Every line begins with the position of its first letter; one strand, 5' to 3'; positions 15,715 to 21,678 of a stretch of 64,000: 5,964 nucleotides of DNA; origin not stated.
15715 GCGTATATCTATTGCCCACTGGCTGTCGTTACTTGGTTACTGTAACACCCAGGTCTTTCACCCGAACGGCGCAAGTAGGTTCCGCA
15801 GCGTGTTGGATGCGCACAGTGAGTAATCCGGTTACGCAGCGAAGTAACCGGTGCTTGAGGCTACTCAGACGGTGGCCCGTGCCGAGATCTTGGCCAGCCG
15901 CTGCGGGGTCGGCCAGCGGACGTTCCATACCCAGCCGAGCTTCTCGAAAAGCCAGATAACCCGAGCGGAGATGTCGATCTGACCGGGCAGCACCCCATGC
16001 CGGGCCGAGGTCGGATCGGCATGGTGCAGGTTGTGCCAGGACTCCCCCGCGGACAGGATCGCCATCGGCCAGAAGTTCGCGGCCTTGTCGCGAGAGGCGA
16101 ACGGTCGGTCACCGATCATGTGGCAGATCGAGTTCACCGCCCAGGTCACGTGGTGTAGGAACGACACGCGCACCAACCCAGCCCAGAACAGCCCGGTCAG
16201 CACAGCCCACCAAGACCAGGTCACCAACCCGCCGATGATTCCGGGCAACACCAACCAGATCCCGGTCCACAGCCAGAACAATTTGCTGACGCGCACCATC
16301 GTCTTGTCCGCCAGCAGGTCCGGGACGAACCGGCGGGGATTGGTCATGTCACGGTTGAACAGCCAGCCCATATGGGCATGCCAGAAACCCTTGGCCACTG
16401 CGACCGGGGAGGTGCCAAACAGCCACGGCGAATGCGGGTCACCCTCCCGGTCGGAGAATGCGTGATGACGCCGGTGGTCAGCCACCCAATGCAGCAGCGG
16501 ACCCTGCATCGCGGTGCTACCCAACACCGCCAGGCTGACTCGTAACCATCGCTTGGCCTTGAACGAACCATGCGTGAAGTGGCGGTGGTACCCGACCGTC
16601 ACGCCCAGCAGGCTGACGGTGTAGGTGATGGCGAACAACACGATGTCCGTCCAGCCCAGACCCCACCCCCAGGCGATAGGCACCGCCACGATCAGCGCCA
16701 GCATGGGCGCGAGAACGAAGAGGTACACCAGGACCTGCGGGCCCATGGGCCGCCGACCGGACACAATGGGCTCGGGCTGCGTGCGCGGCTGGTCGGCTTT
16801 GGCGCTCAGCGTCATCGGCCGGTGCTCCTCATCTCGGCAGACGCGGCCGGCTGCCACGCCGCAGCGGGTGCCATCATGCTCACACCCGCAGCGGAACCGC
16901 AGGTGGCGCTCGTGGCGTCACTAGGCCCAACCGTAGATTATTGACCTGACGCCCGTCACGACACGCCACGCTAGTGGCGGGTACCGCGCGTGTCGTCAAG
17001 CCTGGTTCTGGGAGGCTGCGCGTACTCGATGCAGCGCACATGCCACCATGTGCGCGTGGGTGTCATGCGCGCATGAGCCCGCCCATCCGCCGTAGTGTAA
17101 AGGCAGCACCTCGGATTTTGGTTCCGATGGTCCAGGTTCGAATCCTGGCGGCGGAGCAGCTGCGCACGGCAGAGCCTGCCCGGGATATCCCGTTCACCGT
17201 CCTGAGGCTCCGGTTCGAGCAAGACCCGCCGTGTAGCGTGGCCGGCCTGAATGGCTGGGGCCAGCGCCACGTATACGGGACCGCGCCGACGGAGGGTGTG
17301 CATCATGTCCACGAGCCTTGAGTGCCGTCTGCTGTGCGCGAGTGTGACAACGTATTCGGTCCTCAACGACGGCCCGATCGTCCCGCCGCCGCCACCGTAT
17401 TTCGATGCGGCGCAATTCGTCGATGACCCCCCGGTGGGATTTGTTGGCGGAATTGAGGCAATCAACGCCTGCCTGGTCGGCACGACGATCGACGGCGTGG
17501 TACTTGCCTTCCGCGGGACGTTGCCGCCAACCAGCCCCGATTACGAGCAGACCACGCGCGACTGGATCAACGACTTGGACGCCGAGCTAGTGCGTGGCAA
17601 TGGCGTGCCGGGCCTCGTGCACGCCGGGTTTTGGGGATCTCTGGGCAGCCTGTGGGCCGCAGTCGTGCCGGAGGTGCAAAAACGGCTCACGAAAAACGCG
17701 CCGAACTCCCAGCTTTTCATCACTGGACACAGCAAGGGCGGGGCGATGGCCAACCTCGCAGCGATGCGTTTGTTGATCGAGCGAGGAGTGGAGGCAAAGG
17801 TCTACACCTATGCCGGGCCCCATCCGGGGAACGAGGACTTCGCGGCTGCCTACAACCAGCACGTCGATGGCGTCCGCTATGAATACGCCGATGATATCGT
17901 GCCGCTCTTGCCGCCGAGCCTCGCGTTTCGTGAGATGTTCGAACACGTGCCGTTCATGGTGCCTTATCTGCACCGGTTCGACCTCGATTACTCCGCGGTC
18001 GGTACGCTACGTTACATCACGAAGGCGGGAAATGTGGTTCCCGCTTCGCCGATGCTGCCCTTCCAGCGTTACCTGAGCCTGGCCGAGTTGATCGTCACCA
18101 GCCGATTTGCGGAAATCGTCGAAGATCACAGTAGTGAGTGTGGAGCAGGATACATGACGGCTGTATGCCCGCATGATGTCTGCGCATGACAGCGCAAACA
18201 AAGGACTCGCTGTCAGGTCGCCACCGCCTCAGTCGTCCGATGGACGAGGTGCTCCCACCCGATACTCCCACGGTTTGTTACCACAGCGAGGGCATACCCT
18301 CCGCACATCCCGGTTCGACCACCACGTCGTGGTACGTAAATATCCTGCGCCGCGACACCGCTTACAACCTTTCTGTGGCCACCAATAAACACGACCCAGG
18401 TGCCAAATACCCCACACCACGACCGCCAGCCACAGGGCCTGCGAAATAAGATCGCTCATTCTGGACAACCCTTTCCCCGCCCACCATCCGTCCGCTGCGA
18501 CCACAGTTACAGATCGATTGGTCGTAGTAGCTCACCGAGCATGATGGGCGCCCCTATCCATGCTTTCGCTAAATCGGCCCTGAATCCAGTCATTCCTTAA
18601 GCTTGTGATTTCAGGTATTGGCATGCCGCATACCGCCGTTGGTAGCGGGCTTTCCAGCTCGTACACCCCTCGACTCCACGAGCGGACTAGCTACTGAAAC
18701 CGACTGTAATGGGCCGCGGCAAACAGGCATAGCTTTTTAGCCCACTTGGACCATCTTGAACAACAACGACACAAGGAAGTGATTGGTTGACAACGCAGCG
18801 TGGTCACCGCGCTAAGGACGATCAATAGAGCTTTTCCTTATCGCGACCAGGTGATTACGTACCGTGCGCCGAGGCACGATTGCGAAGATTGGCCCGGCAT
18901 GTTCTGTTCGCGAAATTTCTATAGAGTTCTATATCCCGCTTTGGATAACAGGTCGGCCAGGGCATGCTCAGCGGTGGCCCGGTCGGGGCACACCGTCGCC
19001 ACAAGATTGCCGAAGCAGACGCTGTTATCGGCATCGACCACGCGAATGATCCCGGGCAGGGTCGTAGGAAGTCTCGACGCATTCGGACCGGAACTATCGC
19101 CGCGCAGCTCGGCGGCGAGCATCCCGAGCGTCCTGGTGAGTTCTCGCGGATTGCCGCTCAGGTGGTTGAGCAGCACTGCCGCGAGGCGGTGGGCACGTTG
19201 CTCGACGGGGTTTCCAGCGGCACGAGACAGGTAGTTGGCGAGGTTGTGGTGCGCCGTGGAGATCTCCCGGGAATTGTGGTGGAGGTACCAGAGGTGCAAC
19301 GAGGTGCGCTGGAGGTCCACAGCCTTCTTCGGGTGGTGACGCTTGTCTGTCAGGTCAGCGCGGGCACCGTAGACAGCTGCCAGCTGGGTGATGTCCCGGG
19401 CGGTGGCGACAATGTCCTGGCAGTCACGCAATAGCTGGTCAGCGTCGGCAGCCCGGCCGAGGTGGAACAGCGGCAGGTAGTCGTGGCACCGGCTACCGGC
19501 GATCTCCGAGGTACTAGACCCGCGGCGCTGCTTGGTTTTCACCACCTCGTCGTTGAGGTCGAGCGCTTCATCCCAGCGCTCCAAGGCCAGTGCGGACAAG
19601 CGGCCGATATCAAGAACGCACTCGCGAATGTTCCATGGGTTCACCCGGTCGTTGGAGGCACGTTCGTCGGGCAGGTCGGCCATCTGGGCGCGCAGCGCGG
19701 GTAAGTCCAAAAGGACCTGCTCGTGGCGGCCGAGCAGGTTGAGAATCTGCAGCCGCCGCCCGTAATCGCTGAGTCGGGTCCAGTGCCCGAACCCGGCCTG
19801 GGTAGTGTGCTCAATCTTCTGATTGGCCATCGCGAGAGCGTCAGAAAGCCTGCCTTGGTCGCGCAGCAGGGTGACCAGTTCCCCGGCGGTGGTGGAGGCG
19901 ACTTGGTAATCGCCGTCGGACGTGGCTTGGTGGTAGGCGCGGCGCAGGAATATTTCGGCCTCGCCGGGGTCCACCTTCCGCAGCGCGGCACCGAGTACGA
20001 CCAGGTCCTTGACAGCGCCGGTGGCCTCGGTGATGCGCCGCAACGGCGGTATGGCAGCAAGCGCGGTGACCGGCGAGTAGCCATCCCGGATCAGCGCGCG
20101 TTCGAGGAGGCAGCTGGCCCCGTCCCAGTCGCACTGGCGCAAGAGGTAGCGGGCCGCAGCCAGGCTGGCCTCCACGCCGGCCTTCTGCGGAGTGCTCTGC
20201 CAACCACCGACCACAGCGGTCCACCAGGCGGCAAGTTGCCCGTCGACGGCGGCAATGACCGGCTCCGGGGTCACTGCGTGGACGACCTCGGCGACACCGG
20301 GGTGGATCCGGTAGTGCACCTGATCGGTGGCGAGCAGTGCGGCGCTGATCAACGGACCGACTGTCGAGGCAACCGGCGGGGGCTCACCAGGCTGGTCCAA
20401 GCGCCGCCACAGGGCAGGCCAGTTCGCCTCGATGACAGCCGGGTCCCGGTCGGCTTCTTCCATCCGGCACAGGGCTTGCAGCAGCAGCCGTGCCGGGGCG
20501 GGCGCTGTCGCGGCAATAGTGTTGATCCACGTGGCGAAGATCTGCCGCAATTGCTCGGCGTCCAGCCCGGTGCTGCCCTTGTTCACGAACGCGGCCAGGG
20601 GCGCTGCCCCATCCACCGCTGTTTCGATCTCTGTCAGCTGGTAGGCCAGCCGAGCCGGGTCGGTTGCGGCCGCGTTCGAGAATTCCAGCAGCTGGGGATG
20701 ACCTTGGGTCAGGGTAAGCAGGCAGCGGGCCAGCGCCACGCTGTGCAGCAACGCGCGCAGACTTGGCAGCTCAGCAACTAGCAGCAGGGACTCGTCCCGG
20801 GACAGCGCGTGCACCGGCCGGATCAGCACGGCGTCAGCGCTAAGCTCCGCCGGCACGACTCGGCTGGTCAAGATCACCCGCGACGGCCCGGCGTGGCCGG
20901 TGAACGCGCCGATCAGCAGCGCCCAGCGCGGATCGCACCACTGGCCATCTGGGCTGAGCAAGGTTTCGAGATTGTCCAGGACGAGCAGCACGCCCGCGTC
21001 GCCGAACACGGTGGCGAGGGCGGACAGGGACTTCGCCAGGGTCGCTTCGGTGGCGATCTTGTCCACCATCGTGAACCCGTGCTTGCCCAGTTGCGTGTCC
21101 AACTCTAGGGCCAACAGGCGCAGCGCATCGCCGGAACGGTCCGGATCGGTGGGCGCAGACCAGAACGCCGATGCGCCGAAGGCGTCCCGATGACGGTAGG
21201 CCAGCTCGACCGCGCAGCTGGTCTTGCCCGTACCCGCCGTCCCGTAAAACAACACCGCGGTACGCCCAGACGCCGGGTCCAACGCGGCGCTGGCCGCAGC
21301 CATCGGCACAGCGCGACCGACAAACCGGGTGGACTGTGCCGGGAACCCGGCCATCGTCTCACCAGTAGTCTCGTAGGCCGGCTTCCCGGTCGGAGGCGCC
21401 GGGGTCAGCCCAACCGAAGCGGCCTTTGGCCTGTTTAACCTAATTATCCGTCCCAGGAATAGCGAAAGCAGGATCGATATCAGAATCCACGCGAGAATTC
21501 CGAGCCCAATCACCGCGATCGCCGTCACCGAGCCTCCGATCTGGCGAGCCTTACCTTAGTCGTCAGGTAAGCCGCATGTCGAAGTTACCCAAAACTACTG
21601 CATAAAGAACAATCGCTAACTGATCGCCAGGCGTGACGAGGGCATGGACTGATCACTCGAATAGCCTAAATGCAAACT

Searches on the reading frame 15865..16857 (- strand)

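Call 78: search_protein_families(library=pfam, proteins=[window:15865-16857:-], max_evalue=0.001)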
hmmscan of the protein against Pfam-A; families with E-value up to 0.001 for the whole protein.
window:15865-16857:- (330 aa): 1 family
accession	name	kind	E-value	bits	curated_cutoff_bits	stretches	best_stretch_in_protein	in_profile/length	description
PF00487.30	FA_desaturase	-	4.8e-19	69.6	29.7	1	69-283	3-225/253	Fatty acid desaturase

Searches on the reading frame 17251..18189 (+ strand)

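Call 78: search_protein_families(library=pfam, proteins=[window:17251-18189:+], max_evalue=0.001)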
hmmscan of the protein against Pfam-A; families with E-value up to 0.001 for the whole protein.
window:17251-18189:+ (312 aa): 2 families
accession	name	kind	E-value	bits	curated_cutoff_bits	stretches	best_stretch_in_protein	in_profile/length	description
PF01764.32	Lipase_3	-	3e-24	86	22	1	85-222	2-137/140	Lipase (class 3)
PF11187.14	Mbeg1-like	-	0.00033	20.6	21.1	1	147-190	79-122/224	Mbeg1-like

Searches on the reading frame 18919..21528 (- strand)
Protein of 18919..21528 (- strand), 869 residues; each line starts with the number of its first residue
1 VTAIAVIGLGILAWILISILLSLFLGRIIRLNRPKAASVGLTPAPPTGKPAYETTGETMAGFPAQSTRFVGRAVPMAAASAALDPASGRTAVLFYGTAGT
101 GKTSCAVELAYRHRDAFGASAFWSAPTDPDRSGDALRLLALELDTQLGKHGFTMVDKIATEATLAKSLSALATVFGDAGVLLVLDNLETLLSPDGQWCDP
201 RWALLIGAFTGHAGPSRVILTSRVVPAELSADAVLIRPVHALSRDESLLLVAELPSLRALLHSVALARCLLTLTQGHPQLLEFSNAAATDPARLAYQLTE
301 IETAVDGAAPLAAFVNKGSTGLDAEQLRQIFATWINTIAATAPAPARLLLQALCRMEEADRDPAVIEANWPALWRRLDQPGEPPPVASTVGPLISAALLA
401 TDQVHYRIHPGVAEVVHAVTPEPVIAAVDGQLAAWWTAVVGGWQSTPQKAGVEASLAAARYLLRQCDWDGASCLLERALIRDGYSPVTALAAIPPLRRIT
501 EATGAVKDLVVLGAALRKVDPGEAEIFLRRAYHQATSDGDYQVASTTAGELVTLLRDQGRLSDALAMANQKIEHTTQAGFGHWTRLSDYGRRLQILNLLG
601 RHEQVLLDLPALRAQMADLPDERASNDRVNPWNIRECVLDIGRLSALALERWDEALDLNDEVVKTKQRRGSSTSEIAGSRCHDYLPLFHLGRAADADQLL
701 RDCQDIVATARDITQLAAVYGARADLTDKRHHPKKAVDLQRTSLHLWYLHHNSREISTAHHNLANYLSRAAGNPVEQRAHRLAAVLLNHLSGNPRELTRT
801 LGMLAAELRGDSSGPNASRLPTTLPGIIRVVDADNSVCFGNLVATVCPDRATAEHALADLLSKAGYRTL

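Call 78: search_protein_families(library=pfam, proteins=[window:18919-21528:-], max_evalue=0.001)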
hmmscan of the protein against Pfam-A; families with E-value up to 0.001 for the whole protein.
window:18919-21528:- (869 aa): 2 families
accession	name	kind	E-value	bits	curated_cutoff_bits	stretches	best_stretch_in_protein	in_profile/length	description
PF13191.12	AAA_16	-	7.6e-05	23.7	32.6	1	68-201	1-147/167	AAA ATPase domain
PF13424.12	TPR_12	-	0.00067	20.2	30.1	0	521-570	19-70/77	Tetratricopeptide repeat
